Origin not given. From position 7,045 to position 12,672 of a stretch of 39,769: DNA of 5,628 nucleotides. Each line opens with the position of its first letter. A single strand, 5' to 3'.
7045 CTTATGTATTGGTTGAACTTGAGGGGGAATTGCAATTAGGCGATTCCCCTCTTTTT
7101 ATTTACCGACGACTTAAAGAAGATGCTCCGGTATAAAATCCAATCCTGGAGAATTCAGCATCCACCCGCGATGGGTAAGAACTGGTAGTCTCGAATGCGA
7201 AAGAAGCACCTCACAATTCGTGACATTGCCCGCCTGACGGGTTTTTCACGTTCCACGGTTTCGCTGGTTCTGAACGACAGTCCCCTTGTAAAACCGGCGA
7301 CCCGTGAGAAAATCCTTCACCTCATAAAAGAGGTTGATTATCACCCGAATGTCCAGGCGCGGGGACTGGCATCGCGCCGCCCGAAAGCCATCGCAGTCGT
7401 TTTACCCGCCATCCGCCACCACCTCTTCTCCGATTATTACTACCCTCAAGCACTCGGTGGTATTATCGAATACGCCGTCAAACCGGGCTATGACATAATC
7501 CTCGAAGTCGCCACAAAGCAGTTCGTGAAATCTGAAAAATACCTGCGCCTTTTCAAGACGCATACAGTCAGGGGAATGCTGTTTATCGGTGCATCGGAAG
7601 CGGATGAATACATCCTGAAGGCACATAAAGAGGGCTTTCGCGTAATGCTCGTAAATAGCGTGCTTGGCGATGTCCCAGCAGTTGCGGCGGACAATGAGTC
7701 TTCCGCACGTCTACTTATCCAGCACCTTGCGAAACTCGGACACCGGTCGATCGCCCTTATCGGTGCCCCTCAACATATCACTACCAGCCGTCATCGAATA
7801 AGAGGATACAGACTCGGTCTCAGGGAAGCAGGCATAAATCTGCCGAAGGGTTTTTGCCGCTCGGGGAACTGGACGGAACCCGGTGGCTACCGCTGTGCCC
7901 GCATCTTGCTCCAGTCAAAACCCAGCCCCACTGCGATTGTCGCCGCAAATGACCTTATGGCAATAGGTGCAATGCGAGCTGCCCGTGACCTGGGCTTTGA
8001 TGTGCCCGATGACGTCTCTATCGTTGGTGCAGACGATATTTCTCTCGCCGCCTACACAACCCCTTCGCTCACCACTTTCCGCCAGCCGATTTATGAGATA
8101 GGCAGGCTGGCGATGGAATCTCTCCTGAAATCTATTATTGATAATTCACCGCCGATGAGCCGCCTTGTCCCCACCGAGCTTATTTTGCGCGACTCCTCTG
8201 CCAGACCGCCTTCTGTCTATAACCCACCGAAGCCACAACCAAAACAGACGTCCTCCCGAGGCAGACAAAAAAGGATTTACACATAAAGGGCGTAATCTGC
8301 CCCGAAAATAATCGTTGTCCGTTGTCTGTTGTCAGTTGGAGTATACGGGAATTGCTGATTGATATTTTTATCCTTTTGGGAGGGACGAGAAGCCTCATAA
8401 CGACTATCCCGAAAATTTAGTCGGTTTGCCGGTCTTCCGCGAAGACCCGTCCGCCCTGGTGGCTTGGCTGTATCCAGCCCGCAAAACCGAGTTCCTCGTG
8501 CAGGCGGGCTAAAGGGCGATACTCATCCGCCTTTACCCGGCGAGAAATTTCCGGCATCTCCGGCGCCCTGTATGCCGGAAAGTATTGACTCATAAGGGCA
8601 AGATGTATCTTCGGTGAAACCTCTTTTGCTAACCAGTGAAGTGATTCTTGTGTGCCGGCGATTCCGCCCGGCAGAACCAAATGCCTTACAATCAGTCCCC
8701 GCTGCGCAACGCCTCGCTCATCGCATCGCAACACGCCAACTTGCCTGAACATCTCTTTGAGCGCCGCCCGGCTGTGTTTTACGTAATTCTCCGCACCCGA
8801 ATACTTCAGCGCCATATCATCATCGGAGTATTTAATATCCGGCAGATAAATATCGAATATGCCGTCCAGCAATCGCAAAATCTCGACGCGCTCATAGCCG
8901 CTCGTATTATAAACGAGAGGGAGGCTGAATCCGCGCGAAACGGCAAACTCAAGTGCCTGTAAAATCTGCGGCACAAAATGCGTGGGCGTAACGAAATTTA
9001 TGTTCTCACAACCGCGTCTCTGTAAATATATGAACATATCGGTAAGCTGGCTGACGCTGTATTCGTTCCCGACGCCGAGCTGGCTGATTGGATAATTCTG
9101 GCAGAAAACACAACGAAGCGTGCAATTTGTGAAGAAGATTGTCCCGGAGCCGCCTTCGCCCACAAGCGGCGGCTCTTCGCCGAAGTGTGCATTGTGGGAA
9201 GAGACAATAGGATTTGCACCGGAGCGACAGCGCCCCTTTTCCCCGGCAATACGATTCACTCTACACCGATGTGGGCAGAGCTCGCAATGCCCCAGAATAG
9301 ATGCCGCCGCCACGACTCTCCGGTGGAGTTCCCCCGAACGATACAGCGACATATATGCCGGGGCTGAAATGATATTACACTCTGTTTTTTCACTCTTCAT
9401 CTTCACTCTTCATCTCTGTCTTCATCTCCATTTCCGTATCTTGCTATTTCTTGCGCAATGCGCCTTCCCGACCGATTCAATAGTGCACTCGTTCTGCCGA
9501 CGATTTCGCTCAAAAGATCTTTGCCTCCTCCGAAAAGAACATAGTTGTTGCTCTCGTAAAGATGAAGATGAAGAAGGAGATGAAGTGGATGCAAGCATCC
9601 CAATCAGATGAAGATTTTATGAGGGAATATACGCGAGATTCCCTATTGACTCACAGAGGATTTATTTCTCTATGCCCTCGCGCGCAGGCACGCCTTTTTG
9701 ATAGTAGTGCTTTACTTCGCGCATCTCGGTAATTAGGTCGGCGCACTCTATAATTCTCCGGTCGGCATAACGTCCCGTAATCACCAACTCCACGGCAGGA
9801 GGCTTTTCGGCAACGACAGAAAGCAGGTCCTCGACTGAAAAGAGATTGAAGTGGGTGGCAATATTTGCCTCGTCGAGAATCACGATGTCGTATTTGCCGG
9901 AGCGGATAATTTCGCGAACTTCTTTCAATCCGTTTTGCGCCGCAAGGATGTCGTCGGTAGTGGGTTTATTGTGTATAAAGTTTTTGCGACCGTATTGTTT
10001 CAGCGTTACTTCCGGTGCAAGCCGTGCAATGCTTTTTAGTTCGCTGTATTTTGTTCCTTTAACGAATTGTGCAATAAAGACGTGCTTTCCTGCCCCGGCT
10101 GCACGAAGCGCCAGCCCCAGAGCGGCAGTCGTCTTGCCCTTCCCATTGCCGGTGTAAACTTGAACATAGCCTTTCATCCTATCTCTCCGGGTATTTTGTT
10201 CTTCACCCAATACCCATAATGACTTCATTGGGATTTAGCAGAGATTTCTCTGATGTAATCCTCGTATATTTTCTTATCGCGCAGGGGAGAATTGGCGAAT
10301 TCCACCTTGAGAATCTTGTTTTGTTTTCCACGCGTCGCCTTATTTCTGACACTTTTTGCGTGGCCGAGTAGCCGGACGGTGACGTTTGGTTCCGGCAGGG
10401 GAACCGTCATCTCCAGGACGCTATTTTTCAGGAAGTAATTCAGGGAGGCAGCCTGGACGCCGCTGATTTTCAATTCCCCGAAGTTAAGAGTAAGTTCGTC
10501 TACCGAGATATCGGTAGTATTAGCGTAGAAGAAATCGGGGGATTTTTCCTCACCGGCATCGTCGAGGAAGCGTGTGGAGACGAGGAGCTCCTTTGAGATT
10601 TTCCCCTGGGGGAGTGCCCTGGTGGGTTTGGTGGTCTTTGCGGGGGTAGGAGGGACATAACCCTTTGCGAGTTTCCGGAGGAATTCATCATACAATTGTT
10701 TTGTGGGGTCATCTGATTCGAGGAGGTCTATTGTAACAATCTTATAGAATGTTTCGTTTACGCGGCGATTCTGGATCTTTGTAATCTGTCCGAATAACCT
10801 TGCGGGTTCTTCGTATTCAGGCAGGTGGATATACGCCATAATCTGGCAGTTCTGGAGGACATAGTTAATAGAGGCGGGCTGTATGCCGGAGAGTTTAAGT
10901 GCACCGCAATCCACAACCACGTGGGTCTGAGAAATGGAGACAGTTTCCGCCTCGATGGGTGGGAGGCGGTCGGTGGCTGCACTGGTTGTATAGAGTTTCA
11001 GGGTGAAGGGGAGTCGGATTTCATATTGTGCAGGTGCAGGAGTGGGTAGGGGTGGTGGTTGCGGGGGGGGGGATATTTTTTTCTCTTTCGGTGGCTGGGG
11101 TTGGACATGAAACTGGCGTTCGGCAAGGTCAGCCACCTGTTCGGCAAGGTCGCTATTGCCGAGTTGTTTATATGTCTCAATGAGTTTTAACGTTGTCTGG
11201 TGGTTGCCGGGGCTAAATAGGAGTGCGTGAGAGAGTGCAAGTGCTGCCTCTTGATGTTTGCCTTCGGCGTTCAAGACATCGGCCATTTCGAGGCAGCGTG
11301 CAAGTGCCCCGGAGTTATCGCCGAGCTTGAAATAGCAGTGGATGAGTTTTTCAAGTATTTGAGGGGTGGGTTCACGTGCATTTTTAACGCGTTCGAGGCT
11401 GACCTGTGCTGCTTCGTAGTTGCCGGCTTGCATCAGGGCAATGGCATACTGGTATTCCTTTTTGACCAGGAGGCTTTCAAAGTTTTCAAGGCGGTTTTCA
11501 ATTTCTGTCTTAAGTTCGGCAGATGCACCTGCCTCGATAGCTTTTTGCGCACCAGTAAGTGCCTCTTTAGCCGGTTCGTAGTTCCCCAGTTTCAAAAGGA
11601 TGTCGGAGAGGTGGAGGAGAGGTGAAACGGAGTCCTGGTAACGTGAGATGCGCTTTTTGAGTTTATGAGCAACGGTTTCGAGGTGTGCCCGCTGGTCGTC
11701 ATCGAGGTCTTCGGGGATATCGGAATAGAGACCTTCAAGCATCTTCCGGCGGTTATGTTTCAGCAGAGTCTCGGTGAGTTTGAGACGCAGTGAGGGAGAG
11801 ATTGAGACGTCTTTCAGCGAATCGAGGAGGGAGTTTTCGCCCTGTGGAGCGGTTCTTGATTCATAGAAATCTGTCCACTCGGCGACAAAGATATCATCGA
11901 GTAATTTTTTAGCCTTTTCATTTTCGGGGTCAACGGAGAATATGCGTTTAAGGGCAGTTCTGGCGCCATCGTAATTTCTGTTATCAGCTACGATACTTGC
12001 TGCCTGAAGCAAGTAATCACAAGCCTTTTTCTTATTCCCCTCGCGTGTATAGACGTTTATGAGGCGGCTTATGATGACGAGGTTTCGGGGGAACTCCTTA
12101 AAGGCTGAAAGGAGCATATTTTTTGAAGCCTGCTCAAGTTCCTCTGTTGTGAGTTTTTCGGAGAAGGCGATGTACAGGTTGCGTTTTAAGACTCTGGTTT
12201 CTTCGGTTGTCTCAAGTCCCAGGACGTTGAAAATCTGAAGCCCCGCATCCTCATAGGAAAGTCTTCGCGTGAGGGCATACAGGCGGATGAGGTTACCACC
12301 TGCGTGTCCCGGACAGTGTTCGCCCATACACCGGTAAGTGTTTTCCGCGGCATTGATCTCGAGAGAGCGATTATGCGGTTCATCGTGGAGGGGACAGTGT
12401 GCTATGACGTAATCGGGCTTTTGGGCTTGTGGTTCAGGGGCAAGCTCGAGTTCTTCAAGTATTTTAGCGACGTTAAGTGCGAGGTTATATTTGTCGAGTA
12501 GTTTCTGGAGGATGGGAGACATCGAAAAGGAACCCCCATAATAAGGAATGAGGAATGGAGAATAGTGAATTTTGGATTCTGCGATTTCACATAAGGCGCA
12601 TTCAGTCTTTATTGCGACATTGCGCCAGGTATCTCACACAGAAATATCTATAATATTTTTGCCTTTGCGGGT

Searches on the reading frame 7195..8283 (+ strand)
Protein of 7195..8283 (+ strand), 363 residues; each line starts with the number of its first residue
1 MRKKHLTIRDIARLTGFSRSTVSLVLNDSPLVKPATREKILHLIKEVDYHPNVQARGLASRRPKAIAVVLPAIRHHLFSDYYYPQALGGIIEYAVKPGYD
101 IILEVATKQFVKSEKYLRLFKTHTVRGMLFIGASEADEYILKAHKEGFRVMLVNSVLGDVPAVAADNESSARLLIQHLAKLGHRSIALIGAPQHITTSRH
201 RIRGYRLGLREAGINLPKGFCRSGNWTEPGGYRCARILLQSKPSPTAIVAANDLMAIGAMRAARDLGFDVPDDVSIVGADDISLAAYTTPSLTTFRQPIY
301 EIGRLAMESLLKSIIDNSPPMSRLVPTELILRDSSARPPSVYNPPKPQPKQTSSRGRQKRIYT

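Call 84: search_protein_families(library=pfam, proteins=[window:7195-8283:+], max_evalue=0.00001)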
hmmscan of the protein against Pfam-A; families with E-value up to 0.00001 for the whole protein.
window:7195-8283:+ (363 aa): 4 families
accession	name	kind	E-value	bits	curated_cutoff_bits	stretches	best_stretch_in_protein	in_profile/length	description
PF13377.12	Peripla_BP_3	-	3.1e-39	135.2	26.5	1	175-335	1-167/167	Periplasmic binding protein-like domain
PF00532.27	Peripla_BP_1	-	8.6e-23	81.6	22.2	1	81-314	14-261/281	Periplasmic binding proteins and sugar binding domain of LacI family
PF00356.27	LacI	-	1.8e-15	56.9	27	1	7-52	1-46/46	Bacterial regulatory proteins, lacI family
PF13407.12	Peripla_BP_4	-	1.4e-11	44.9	35.1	1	135-311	68-251/258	Periplasmic binding protein domain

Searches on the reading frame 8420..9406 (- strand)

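Call 84: search_protein_families(library=pfam, proteins=[window:8420-9406:-], max_evalue=0.00001)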
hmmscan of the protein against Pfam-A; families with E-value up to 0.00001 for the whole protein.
window:8420-9406:- (329 aa): 1 family
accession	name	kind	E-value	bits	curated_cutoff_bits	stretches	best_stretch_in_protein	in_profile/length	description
PF04055.27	Radical_SAM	-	2.4e-09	38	29.5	1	90-219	2-136/166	Radical SAM superfamily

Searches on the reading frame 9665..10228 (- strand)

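Call 84: search_protein_families(library=pfam, proteins=[window:9665-10228:-], max_evalue=0.00001)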
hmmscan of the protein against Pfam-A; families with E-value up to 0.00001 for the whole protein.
window:9665-10228:- (188 aa): 1 family
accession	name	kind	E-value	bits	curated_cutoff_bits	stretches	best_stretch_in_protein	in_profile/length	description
PF02572.21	CobA_CobO_BtuR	-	6.8e-64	215.6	25.7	1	19-187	2-171/172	ATP:corrinoid adenosyltransferase BtuR/CobO/CobP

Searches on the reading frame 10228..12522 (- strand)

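Call 84: search_protein_families(library=pfam, proteins=[window:10228-12522:-], max_evalue=0.00001)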
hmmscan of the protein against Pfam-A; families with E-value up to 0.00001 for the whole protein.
window:10228-12522:- (765 aa): 5 families
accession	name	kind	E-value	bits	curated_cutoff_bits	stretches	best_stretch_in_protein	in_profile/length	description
PF14559.12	TPR_19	-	1.1e-15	58.1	25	0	419-471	3-55/68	Tetratricopeptide repeat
PF13428.12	TPR_14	-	1.2e-08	35.2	23.5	0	171-207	4-40/44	Tetratricopeptide repeat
PF13181.12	TPR_8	-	3e-07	30.5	25.7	0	302-327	4-29/34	Tetratricopeptide repeat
PF07719.23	TPR_2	-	5.3e-06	26.6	27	0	303-323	5-25/34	Tetratricopeptide repeat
PF25064.1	ARM_TT21_5th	-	9.7e-06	26.3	27.8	0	413-474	7-68/117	TT21 fifth ARM repeats domain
